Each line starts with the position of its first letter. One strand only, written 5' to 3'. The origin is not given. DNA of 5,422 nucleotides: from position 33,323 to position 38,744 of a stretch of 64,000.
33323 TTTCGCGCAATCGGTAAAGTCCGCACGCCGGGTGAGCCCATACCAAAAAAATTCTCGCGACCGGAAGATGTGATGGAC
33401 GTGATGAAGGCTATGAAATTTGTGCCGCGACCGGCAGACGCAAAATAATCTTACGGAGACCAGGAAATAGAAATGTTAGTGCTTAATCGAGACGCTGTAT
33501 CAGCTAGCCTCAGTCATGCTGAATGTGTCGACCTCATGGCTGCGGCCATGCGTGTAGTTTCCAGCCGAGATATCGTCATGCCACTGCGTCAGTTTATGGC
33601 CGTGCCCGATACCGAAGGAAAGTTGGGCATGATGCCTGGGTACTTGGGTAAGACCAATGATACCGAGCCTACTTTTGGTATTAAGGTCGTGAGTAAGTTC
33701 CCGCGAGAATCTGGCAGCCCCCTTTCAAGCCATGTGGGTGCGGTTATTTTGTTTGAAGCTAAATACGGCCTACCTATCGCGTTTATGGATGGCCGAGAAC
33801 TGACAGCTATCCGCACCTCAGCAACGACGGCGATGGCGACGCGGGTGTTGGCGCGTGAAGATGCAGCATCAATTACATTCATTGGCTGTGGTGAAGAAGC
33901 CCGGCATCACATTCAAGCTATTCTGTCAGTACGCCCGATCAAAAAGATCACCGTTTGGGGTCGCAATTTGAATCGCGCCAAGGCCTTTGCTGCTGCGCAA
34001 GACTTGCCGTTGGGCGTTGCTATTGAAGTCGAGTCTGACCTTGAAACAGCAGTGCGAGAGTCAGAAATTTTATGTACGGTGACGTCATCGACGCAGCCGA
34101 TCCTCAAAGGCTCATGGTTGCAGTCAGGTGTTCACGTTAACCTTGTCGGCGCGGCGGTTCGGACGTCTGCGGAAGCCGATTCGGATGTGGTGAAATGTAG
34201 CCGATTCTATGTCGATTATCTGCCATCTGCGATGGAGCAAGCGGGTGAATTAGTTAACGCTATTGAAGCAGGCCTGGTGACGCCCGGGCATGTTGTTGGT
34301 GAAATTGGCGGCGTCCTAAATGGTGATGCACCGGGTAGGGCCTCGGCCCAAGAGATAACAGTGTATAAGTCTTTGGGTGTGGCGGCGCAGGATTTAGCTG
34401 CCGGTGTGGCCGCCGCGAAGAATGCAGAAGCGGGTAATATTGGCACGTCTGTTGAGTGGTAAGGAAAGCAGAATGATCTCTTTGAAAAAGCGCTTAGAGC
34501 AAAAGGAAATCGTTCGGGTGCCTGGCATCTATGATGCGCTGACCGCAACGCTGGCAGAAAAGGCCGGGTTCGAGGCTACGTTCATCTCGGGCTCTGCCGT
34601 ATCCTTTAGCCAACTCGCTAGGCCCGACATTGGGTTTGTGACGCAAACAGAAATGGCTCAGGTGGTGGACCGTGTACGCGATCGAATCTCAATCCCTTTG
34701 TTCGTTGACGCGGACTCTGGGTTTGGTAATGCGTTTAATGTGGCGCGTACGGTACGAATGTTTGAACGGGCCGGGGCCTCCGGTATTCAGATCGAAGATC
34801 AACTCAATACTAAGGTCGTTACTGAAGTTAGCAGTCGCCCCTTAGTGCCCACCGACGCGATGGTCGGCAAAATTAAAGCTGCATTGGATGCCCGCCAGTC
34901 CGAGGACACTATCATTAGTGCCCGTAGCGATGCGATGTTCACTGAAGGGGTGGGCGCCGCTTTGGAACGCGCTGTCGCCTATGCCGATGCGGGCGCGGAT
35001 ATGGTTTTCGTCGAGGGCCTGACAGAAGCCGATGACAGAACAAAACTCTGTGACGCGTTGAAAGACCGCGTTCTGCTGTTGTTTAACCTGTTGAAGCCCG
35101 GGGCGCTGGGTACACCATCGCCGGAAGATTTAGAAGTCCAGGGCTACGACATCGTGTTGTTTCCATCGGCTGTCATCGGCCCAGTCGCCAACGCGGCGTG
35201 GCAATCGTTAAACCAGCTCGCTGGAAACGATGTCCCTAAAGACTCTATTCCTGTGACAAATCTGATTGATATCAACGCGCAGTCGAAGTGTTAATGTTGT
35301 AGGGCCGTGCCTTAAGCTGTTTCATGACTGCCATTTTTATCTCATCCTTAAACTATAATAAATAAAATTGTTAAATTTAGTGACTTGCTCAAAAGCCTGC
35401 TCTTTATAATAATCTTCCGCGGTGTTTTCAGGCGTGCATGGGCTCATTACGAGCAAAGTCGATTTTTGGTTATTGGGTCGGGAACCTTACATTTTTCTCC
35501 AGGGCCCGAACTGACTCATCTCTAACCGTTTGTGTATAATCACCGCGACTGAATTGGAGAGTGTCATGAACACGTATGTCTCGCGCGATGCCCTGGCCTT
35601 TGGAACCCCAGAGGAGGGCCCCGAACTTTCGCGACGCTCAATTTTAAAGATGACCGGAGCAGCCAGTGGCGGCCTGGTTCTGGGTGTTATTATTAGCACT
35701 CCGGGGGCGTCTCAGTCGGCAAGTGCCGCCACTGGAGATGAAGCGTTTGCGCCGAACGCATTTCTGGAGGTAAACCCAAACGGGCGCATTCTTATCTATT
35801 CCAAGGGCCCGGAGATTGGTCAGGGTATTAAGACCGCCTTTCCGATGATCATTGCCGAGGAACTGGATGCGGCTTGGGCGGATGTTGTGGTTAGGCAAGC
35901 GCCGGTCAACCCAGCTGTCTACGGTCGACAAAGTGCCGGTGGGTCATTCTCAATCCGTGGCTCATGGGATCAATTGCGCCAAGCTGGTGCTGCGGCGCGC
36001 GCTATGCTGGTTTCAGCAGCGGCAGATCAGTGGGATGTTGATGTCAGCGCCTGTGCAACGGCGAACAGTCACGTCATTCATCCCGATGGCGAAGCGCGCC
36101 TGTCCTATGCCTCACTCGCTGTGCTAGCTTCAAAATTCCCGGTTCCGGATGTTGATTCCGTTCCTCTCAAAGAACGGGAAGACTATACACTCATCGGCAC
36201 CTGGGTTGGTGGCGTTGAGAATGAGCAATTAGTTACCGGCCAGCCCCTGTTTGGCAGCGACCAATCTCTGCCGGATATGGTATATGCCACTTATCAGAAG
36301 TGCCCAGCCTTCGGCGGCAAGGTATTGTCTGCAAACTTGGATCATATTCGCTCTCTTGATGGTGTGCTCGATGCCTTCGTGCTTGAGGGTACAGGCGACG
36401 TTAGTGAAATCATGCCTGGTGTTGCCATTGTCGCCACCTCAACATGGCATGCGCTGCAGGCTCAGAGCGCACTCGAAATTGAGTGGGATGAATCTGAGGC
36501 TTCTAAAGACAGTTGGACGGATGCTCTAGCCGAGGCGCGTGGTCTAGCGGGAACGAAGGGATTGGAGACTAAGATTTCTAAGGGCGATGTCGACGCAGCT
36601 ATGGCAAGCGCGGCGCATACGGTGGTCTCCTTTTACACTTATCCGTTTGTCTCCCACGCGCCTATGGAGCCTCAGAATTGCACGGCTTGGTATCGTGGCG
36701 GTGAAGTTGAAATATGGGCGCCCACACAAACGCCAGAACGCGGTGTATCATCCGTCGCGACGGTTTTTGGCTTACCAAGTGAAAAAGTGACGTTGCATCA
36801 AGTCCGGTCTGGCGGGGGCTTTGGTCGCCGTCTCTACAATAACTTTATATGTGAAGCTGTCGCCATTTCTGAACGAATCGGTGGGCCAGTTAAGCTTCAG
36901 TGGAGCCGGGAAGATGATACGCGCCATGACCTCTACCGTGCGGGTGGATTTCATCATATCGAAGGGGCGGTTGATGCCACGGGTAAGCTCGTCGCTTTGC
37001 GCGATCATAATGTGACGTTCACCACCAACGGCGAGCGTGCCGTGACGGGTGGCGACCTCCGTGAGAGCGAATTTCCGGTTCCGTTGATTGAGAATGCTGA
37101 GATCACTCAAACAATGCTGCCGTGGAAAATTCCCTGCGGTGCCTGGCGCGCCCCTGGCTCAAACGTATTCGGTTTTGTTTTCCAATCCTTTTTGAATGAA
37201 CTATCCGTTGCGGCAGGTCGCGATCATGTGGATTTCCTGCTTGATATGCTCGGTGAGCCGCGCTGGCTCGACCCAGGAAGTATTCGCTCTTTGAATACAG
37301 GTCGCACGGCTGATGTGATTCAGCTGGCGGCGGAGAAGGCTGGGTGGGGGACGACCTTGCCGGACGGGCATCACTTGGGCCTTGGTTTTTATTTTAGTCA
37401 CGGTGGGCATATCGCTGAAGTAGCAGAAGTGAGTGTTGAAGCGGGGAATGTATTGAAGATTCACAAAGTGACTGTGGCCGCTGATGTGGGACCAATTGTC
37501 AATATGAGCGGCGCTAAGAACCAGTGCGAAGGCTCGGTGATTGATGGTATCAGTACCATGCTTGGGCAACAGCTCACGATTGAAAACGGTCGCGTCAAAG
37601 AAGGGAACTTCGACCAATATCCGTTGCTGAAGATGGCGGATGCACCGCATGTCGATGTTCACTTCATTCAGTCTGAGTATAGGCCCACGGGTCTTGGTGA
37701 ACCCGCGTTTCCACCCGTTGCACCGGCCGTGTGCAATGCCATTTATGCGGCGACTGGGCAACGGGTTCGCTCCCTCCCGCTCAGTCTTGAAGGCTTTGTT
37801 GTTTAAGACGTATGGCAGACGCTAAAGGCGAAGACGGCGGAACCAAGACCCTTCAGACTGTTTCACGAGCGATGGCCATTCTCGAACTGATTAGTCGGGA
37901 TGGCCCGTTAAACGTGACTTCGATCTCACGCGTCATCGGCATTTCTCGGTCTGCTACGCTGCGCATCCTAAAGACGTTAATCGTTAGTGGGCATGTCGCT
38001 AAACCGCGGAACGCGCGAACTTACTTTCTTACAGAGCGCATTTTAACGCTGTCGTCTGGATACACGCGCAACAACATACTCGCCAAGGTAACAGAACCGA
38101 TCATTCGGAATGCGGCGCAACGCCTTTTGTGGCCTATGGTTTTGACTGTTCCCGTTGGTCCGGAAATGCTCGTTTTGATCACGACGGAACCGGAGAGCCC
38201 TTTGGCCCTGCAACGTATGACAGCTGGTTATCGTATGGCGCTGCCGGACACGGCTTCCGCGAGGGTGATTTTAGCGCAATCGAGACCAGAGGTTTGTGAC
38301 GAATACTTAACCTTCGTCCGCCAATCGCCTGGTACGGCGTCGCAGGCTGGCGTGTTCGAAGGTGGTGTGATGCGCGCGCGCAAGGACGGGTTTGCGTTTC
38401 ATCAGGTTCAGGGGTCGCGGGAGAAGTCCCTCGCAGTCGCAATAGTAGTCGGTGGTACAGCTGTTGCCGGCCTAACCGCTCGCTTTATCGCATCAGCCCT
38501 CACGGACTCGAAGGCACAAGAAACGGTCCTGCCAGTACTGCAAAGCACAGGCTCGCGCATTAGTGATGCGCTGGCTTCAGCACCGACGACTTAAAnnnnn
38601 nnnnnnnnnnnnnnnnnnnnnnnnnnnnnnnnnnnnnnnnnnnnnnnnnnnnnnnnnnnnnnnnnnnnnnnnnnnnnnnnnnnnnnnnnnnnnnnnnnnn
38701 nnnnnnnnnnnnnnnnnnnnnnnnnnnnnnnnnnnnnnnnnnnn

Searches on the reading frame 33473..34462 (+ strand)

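Call 11: search_protein_families(library=pfam, proteins=[window:33473-34462:+], max_evalue=0.01)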
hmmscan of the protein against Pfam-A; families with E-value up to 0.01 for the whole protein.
window:33473-34462:+ (329 aa): 2 families
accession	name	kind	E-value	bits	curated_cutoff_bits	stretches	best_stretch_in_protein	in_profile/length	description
PF02423.21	OCD_Mu_crystall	-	6.2e-63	213.1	24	1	3-314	5-306/314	Ornithine cyclodeaminase/mu-crystallin family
PF01488.26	Shikimate_DH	-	6.6e-09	36.4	24.3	1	122-220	3-99/138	Shikimate / quinate 5-dehydrogenase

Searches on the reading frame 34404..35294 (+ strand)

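Call 11: search_protein_families(library=pfam, proteins=[window:34404-35294:+], max_evalue=0.01)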
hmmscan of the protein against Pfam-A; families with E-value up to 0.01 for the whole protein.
window:34404-35294:+ (296 aa): 3 families
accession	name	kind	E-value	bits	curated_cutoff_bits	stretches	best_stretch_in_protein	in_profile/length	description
PF13714.12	PEP_mutase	-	7.1e-45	153.9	31.5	1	29-259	3-226/240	Phosphoenolpyruvate phosphomutase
PF00463.27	ICL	-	4.4e-07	29.2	26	1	97-180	150-236/526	Isocitrate lyase family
PF02548.21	Pantoate_transf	-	0.00041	20.3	28.7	1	26-205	6-182/259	Ketopantoate hydroxymethyltransferase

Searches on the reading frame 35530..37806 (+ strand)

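Call 4: search_protein_families(library=pfam, proteins=[window:35530-37806:+], max_evalue=0.01)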
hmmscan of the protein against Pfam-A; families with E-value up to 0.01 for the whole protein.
window:35530-37806:+ (758 aa): 3 families
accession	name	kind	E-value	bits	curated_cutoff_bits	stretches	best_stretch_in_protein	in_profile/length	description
PF02738.23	MoCoBD_1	-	5.4e-32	111.3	27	1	348-569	12-239/244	Molybdopterin cofactor-binding domain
PF20256.3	MoCoBD_2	-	6.3e-29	101.8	27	2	63-221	39-185/283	Molybdopterin cofactor-binding domain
PF10518.14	TAT_signal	-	0.0029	17.9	22.7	0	32-52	1-21/21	TAT (twin-arginine translocation) pathway signal sequence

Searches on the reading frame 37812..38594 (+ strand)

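Call 4: search_protein_families(library=pfam, proteins=[window:37812-38594:+], max_evalue=0.01)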
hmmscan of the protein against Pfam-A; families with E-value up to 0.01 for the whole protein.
window:37812-38594:+ (260 aa): 7 families
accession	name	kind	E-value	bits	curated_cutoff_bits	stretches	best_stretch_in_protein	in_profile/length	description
PF09339.16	HTH_IclR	-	2e-09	37.5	22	1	16-63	1-49/52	IclR helix-turn-helix domain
PF13412.12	HTH_24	-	3.9e-06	26.8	21.9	1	22-57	7-42/48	Winged helix-turn-helix DNA-binding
PF01047.28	MarR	-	2e-05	24.8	24.6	1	21-67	6-52/59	MarR family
PF12802.13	MarR_2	-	4.1e-05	24.1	27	1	20-68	7-56/61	MarR family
PF13404.12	HTH_AsnC-type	-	0.001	19.3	27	1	22-51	7-36/42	AsnC-type helix-turn-helix domain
PF01614.24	IclR_C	-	0.0023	17.9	24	1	90-251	9-173/174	Bacterial transcriptional regulator IclR C-terminal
PF01022.26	HTH_5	-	0.0027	18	22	1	22-60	6-43/47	Bacterial regulatory protein, arsR family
